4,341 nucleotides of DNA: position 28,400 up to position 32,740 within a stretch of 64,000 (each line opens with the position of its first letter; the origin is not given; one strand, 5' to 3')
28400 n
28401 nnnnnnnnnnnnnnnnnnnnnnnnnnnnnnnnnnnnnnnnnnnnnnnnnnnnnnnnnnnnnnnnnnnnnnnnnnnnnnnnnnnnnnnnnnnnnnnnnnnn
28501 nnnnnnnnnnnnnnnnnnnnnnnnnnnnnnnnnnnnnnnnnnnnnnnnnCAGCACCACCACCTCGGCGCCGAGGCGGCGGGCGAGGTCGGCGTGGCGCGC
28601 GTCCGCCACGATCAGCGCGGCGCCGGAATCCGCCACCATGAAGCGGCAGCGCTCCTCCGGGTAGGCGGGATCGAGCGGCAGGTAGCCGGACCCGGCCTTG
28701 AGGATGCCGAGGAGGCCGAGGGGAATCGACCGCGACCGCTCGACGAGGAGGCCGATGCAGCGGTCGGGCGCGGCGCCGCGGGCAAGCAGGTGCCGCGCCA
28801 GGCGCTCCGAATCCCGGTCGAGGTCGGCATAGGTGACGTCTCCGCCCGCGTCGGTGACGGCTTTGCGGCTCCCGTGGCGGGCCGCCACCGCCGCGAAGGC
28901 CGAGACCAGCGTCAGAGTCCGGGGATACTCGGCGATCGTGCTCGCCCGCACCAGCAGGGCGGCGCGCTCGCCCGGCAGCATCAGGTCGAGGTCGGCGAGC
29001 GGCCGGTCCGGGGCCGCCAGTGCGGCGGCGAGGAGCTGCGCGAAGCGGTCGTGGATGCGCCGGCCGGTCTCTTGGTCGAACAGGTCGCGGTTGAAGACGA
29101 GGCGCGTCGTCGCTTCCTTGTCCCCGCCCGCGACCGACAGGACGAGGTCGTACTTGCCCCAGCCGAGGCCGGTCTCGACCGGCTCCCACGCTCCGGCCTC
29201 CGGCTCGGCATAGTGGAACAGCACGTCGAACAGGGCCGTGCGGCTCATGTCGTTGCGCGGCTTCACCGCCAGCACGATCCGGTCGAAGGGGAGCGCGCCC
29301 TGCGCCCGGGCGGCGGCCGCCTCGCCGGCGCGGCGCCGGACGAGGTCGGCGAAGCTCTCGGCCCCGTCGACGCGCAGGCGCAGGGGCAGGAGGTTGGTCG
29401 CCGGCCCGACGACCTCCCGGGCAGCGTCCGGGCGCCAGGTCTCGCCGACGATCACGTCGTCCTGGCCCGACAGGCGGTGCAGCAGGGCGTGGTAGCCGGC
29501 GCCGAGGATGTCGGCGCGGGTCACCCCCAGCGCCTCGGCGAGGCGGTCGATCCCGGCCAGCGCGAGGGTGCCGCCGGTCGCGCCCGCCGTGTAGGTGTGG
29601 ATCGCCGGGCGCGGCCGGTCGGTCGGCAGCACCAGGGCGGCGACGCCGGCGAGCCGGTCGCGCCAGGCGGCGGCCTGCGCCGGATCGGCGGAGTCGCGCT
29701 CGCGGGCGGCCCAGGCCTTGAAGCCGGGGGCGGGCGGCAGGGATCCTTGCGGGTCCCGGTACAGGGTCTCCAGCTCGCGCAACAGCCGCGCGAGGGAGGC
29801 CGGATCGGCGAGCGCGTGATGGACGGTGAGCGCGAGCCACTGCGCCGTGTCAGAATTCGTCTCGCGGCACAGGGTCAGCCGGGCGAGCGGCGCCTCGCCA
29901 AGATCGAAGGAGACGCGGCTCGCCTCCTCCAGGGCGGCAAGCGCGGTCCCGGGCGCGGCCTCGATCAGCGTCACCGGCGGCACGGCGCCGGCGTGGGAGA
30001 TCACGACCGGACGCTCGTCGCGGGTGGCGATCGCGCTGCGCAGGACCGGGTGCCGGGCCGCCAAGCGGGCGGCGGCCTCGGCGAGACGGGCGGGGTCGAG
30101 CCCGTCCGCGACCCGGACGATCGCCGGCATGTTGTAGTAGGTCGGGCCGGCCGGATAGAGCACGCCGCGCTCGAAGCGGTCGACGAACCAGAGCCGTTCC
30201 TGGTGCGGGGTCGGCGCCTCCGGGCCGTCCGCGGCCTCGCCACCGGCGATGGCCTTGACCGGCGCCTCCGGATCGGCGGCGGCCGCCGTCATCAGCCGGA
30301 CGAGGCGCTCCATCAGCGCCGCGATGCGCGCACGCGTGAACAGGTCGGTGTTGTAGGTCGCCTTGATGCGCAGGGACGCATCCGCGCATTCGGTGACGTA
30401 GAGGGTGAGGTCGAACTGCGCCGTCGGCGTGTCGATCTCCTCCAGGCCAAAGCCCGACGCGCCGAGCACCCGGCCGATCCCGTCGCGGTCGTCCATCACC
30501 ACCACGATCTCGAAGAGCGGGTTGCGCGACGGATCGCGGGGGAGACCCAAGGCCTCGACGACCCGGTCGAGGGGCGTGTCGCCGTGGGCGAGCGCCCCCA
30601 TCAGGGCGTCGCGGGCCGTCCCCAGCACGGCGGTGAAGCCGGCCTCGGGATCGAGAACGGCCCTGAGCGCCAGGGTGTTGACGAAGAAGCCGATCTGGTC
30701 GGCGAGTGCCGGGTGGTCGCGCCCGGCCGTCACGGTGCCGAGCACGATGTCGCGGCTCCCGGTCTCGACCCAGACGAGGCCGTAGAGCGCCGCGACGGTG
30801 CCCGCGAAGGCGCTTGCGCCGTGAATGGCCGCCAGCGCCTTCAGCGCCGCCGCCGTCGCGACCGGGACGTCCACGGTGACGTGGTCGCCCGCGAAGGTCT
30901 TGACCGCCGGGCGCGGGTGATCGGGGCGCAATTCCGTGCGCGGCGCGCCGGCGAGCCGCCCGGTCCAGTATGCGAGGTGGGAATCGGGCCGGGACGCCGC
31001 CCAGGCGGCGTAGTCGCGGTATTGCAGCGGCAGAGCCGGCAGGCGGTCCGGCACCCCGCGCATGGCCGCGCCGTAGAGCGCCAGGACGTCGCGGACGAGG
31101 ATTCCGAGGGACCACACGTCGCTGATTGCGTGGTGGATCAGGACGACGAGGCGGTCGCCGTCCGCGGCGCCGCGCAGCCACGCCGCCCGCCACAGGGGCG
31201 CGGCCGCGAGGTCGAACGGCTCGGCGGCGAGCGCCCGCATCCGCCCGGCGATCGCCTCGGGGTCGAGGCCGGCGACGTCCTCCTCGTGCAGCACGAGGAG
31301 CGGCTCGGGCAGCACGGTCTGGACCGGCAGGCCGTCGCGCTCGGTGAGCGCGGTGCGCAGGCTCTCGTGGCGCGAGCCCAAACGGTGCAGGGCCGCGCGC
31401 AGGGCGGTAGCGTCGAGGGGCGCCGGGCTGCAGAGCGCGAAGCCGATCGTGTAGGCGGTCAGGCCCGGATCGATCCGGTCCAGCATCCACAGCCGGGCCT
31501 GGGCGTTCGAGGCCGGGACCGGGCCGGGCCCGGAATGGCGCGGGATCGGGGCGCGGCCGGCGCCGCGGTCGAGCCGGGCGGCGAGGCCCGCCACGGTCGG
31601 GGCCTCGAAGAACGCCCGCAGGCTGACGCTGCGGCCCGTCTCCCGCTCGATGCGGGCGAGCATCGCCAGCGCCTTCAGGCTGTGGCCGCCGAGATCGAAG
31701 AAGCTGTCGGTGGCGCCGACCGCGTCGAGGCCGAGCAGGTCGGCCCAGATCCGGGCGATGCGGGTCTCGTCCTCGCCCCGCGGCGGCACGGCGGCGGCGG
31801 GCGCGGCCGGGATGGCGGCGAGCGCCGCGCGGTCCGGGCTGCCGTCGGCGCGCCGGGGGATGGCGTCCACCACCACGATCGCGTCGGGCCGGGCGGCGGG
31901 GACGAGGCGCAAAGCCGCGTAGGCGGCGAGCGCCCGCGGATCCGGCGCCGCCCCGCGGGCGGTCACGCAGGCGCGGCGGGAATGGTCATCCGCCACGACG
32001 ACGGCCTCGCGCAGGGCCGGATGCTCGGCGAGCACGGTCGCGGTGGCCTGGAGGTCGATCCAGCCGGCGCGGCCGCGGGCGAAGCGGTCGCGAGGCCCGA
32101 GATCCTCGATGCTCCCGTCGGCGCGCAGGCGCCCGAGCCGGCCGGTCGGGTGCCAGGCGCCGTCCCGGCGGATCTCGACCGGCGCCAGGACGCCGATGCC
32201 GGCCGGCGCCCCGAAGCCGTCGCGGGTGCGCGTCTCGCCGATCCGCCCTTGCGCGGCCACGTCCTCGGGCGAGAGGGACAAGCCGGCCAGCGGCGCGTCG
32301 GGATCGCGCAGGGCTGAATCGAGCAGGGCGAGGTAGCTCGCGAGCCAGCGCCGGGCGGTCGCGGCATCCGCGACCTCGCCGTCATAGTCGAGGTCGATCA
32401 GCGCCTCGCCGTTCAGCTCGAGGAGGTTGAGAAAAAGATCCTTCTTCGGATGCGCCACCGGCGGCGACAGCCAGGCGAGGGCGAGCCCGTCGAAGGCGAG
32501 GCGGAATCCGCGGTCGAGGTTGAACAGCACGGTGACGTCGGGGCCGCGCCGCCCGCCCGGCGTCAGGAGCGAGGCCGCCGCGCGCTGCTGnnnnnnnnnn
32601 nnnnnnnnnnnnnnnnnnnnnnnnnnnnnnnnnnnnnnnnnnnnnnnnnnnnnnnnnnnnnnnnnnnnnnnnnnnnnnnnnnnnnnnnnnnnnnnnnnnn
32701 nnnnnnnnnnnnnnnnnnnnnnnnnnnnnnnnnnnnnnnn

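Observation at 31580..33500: C-T module with only a ~150-aa vestigial A-domain remnant directly after the aminotransferase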

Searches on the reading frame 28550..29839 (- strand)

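Call 19: search_protein_families(library=pfam, proteins=[window:28550-29839:-], max_evalue=0.001)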
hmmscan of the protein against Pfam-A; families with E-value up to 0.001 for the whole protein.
window:28550-29839:- (430 aa): 2 families
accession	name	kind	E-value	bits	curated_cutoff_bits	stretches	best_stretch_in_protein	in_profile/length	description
PF00668.25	Condensation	-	1.7e-40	139.5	30.6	1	1-296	132-456/456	Condensation domain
PF00501.34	AMP-binding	-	3.4e-22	79.2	29.9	1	316-416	2-103/384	AMP-binding enzyme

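Call 42: search_protein_families(library=ncbifam, proteins=[window:28550-29839:-], max_evalue=0.001)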
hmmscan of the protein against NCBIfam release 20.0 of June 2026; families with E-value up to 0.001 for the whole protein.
window:28550-29839:- (430 aa): 37 families (the best 25 are shown)
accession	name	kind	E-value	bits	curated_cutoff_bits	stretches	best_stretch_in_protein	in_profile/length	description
NF004282.0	PRK05691.1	subfamily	9.2e-56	187.9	4090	2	229-417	2107-2296/4334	non-ribosomal peptide synthase/polyketide synthase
NF041803.1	NRPS_SolG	exception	3.8e-28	97.6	2200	1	101-426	341-678/1163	solanimycin non-ribosomal peptide synthetase SolG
NF047350.1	aureusi_NRPS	equivalog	4.8e-28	96.7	2500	2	245-412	349-517/2373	aureusimine non-ribosomal peptide synthetase AusA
TIGR03443.1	alpha_am_amid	equivalog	7.8e-25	86.5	1030.1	1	59-402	2-340/1390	L-aminoadipate-semialdehyde dehydrogenase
TIGR01733.1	AA-adenyl-dom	subfamily_domain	4.8e-23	81.6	317.4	1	336-426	1-92/409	amino acid adenylation domain-containing protein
NF038078.1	NRPS_MxcG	equivalog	6.3e-21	73.4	2300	1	58-418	193-565/1442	myxochelin non-ribosomal peptide synthetase MxcG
NF007605.2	PRK10252.1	equivalog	3.6e-20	71.1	2400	1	100-413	238-558/1292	enterobactin non-ribosomal peptide synthetase EntF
NF004822.0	PRK06178.1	equivalog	9e-13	47.6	782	1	302-424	29-152/571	acyl-CoA synthetase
NF004837.0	PRK06187.1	subfamily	1e-10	40.5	476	1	306-424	5-123/531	long-chain-fatty-acid--CoA ligase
NF005702.0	PRK07514.1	subfamily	1.4e-10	40.2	558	1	315-423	9-118/506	malonyl-CoA synthase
NF006182.0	PRK08316.1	subfamily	3.8e-10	38.9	663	1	307-421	9-123/523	fatty acyl-CoA synthetase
NF005863.0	PRK07798.1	subfamily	4e-10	38.9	543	1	310-420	5-115/540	acyl-CoA synthetase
TIGR01734.1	D-ala-DACP-lig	equivalog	1.9e-08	33.3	559.85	1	311-413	2-104/504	D-alanine--poly(phosphoribitol) ligase subunit DltA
NF003417.0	PRK04813.1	subfamily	2e-08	33.3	476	1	311-414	5-108/505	D-alanine--poly(phosphoribitol) ligase subunit DltA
NF006181.0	PRK08314.1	subfamily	2.3e-08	32.8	705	1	302-421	18-137/563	long-chain-fatty-acid--CoA ligase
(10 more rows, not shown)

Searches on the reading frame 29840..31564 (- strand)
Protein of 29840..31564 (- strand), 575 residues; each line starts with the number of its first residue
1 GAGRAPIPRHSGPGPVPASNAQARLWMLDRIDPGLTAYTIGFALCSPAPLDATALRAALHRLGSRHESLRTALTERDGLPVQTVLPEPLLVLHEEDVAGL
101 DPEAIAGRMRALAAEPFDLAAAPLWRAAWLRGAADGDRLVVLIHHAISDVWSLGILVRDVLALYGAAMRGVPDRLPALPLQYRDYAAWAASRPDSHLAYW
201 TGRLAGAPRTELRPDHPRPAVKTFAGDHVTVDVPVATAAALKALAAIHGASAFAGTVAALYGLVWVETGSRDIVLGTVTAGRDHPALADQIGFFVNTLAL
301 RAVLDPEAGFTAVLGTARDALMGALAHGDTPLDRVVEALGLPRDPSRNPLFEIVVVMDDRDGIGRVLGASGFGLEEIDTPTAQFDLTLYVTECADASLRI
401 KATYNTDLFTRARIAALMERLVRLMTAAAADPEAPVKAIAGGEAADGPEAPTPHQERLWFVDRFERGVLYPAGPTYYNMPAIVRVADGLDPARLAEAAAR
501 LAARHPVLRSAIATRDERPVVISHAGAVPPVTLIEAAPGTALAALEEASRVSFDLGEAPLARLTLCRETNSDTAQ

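Call 19: search_protein_families(library=pfam, proteins=[window:29840-31564:-], max_evalue=0.001)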
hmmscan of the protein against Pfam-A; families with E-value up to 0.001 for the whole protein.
window:29840-31564:- (575 aa): 1 family
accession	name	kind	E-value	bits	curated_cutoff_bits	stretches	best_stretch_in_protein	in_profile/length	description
PF00668.25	Condensation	-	1e-91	308.4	30.6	2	16-438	5-443/456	Condensation domain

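Call 42: search_protein_families(library=ncbifam, proteins=[window:29840-31564:-], max_evalue=0.001)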
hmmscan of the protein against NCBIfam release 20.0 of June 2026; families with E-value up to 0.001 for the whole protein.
window:29840-31564:- (575 aa): 4 families
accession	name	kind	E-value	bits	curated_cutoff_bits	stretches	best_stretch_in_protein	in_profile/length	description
NF004282.0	PRK05691.1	subfamily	2.2e-78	262.9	4090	2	5-438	665-1106/4334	non-ribosomal peptide synthase/polyketide synthase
NF047350.1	aureusi_NRPS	equivalog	1.8e-47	161.1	2500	1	17-439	996-1408/2373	aureusimine non-ribosomal peptide synthetase AusA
NF038078.1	NRPS_MxcG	equivalog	2.5e-16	58.2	2300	1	16-445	5-433/1442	myxochelin non-ribosomal peptide synthetase MxcG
TIGR03443.1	alpha_am_amid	equivalog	8e-10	36.7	1030.1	1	200-445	2-217/1390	L-aminoadipate-semialdehyde dehydrogenase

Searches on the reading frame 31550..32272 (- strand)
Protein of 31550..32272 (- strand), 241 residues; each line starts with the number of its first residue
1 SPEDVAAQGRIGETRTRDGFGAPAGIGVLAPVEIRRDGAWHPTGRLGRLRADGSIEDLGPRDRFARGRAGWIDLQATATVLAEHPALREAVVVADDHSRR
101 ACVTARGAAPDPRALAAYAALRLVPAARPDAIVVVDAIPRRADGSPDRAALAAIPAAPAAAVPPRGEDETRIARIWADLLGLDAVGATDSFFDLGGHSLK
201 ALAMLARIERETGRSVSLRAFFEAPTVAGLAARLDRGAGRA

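Call 74: predict_structure(alignment_id=A3)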
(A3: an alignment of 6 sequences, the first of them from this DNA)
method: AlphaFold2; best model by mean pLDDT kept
length: 241 residues; sequences in the alignment: 6
mean_pLDDT: 85.5   pTM: 0.60
mean pLDDT of the five models: 85.5, 84.2, 83.9, 83.9, 82.5
residues with pLDDT >= 90: 99; 70-90: 120; 50-70: 15; < 50: 7
segments of 3 or more residues with pLDDT < 50: 160-162, 239-241
pLDDT, mean of each block of 10 residues (from residue 1): 73 82 88 91 93 90 82 92 96 83 92 88 87 92 91 71 71 92 82 85 93 86 88 71 42
secondary structure, 60 per line:
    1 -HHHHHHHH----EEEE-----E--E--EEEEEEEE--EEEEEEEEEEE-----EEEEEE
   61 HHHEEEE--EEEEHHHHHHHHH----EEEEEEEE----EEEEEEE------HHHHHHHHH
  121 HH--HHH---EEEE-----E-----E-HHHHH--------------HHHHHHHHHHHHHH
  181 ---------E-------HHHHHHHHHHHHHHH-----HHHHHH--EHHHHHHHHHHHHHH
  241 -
elements in order: H2-9 E14-17 E29-36 E39-49 E55-60 E64-67 E70-73 H74-82 E87-94 E99-105 H112-122 E131-134 H148-152 H167-180 H198-212 H218-223 H227-240

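Call 76: fold_search(model_id=the predicted structure, library=pdb)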
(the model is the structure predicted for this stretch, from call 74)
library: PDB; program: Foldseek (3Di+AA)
matches with E <= 10: 1200; with E <= 0.001: 453
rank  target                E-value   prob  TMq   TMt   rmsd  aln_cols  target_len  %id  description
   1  5u89_A                9.2e-17  1.00  0.48  0.14   9.5       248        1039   27  Crystal structure of a cross-module fragment from the dimodular NRPS DhbF (released 2017-05-10)
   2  2vsq                  1.4e-15  1.00  0.46  0.11  10.3       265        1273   28  Structure of surfactin A synthetase C (SrfA-C), a nonribosomal peptide synthetase termination module (released 2008-07-08)
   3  5es8_B                4.5e-15  1.00  0.49  0.20   9.3       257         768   24  Crystal structure of the initiation module of LgrA in the thiolation state (released 2016-01-20)
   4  5t3d                  2.1e-14  1.00  0.51  0.15   9.6       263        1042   26  Crystal structure of holo-EntF a nonribosomal peptide synthetase in the thioester-forming conformation (released 2016-09-21)
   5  6n8e                  2.2e-14  1.00  0.48  0.12   8.1       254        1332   26  Crystal structure of holo-ObiF1, a five domain nonribosomal peptide synthetase from Burkholderia diffusa (released 2019-07-24)
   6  6mfy                  3.4e-14  1.00  0.51  0.10   8.8       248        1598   24  Crystal structure of a 5-domain construct of LgrA in the substrate donation state (released 2019-11-20)
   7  6mfw                  3.6e-14  1.00  0.59  0.15   5.9       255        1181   24  Crystal structure of a 4-domain construct of LgrA in the substrate donation state (released 2019-11-20)
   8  6mg0_B                4.4e-14  1.00  0.46  0.09   9.4       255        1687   23  Crystal structure of a 5-domain construct of LgrA in the thiolation state (released 2019-11-20)
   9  5es8_A                4.9e-14  1.00  0.47  0.19   9.9       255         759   24  Crystal structure of the initiation module of LgrA in the thiolation state (released 2016-01-20)
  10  9up2_A                6.7e-14  1.00  0.49  0.11   7.4       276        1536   26  PvdL-E2-C3-A3-PCP3 in complex with MLP (NRPS cross-module) (released 2026-04-01)
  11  6mg0_A                6.7e-14  1.00  0.46  0.09   9.5       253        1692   23  Crystal structure of a 5-domain construct of LgrA in the thiolation state (released 2019-11-20)
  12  9be4_A                1.2e-13  1.00  0.62  0.11   5.1       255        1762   23  The post-condensation state of the dimodular NRPS protein LgrA (released 2024-11-20)
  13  5ja2_A                1.5e-13  1.00  0.49  0.13  10.2       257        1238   26  EntF, a Terminal Nonribosomal Peptide Synthetase Module Bound to the non-Native MbtH-Like Protein PA2412 (released 2016-09-14)
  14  6mfz_A                1.8e-13  1.00  0.60  0.11   5.3       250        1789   24  Crystal structure of dimodular LgrA in a condensation state (released 2019-11-20)
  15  9be3_A                2.0e-13  1.00  0.60  0.11   5.5       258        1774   24  The pre-condensation state of the dimodular NRPS protein LgrA (released 2024-11-20)
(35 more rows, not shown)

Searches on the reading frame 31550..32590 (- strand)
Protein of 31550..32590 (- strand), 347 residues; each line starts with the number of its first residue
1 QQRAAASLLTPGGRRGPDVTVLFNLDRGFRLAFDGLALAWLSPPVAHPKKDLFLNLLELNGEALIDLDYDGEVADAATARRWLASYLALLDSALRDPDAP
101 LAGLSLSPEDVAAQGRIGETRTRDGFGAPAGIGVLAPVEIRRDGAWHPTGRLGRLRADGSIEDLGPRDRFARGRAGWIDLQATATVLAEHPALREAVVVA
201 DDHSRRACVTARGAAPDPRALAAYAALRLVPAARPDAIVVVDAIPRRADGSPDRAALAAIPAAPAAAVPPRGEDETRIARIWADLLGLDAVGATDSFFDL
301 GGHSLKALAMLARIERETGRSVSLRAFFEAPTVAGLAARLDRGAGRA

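Call 34: search_protein_representatives(protein=window:31550-32590:-)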
Query: 347 residues. Proteins with E-value up to 0.001 (for the whole library): 120879; up to 1e-10: 70090; up to 1e-30: 13562. The best 150 are listed.
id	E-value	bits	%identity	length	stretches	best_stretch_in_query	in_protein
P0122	8.1e-167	571.1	41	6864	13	161-345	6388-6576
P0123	8.0e-156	534.9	36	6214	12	127-345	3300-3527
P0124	1.6e-153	527.4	34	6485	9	147-345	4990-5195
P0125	4.0e-148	509.6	39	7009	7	146-338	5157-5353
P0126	4.8e-148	509.3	35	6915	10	145-341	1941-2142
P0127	7.7e-146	502.1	34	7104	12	144-343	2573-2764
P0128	1.9e-145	500.8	36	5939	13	135-341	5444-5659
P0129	1.9e-145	500.8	36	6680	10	146-339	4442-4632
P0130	2.0e-145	500.7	39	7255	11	137-344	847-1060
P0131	8.6e-145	498.6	39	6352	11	146-346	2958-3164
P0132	6.3e-143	492.5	38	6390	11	137-339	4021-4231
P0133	7.8e-142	488.9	38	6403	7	146-339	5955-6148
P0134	2.2e-141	487.4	36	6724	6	143-341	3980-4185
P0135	9.1e-141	485.4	37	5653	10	145-344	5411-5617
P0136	8.6e-140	482.2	36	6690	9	147-342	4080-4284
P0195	1.9e-120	418.6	48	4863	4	5-345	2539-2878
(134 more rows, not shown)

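Call 37: find_encoding_contigs(protein=P0195, flank=10000, max_places=4)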
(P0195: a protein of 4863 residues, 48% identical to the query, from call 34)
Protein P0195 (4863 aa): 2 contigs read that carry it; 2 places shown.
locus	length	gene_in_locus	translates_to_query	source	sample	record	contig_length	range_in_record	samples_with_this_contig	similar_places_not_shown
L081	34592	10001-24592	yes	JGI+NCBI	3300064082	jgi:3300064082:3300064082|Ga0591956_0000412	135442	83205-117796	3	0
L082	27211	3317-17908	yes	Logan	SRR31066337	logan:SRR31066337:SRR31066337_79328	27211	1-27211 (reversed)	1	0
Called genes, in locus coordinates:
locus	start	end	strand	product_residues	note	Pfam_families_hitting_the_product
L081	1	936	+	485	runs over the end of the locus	PF00171:Aldedh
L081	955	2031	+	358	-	PF00180:Iso_dh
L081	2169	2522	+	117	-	PF05899:Cupin_3, PF07883:Cupin_2 (weak)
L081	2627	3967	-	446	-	PF00202:Aminotran_3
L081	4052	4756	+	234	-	PF12844:HTH_19 (weak), PF13560:HTH_31, PF01381:HTH_3, PF07883:Cupin_2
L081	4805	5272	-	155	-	PF13404:HTH_AsnC-type, PF13412:HTH_24, PF01037:AsnC_trans_reg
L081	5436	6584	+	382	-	PF01168:Ala_racemase_N, PF00842:Ala_racemase_C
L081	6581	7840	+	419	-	PF00070:Pyr_redox (weak), PF01266:DAO, PF02558:ApbA (weak), PF07992:Pyr_redox_2 (faint), PF13450:NAD_binding_8 (weak)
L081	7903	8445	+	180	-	PF20229:ChrB_N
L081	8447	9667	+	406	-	PF00083:Sugar_tr, PF07690:MFS_1, PF00083:Sugar_tr (weak), PF07690:MFS_1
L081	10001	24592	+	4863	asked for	PF00501:AMP-binding, PF00550:PP-binding, PF00109:ketoacyl-synt, PF02801:Ketoacyl-synt_C, PF16197:KAsynt_C_assoc, PF00698:Acyl_transf_1, PF22621:CurL-like_PKS_C, PF00550:PP-binding, +9 more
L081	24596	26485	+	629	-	-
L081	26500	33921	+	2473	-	PF00501:AMP-binding, PF13193:AMP-binding_C (weak), PF00550:PP-binding, PF00668:Condensation, PF00501:AMP-binding, PF12847:Methyltransf_18 (weak), PF00550:PP-binding, PF00668:Condensation, +1 more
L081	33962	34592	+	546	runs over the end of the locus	PF02463:SMC_N (faint), PF00005:ABC_tran, PF13304:AAA_21 (faint)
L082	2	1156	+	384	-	?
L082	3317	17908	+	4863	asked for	PF00501:AMP-binding, PF00550:PP-binding, PF00109:ketoacyl-synt, PF02801:Ketoacyl-synt_C, PF16197:KAsynt_C_assoc, PF00698:Acyl_transf_1, PF22621:CurL-like_PKS_C, PF00550:PP-binding, +9 more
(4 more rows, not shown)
